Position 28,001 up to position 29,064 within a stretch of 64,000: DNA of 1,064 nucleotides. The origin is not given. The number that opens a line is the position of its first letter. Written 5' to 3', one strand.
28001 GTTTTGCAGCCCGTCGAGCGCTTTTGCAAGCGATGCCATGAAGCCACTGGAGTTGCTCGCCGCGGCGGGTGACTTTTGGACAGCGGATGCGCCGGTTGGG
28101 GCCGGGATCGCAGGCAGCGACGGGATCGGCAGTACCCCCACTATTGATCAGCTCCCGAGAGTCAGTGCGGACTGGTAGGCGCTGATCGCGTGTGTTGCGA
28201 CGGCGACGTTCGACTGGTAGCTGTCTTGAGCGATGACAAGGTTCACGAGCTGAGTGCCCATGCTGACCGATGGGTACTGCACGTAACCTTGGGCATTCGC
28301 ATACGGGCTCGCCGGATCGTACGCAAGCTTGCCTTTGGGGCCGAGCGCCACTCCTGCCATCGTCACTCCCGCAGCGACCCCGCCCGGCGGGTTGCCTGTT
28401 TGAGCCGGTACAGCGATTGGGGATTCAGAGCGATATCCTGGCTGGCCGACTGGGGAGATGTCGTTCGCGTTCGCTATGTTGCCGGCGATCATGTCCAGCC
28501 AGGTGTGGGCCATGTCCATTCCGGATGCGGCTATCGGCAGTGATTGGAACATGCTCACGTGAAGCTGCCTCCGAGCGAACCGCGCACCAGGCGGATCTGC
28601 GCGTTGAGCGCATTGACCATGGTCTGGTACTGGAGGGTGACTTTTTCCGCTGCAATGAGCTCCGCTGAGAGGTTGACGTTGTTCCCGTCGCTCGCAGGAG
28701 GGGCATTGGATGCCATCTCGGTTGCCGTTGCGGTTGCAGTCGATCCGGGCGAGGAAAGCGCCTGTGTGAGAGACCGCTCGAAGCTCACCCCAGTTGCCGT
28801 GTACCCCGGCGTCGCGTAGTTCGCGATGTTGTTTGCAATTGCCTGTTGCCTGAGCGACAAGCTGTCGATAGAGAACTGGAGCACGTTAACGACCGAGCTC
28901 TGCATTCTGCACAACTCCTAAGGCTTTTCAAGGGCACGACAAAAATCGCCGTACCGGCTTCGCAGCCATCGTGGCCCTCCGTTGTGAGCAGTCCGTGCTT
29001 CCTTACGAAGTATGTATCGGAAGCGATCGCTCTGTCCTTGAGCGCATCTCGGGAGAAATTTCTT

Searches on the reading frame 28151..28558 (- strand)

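Call 25: search_protein_families(library=pfam, proteins=[window:28151-28558:-], max_evalue=0.001)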
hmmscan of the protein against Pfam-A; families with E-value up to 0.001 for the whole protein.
window:28151-28558:- (136 aa): 1 family
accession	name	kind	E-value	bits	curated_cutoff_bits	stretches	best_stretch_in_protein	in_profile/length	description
PF06429.18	Flg_bbr_C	-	2.7e-05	24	23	1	89-133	1-45/46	Flagellar basal body rod FlgEFG protein C-terminal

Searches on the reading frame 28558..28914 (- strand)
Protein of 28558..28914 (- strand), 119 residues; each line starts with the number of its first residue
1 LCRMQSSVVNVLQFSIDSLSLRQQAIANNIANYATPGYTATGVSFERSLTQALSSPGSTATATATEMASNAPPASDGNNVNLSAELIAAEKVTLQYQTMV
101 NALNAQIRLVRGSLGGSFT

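Call 25: search_protein_families(library=pfam, proteins=[window:28558-28914:-], max_evalue=0.001)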
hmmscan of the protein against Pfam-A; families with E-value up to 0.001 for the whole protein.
window:28558-28914:- (119 aa): 1 family
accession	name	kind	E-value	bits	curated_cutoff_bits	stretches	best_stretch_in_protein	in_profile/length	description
PF00460.25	Flg_bb_rod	-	3.7e-05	24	20.7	1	20-39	12-31/31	Flagella basal body rod protein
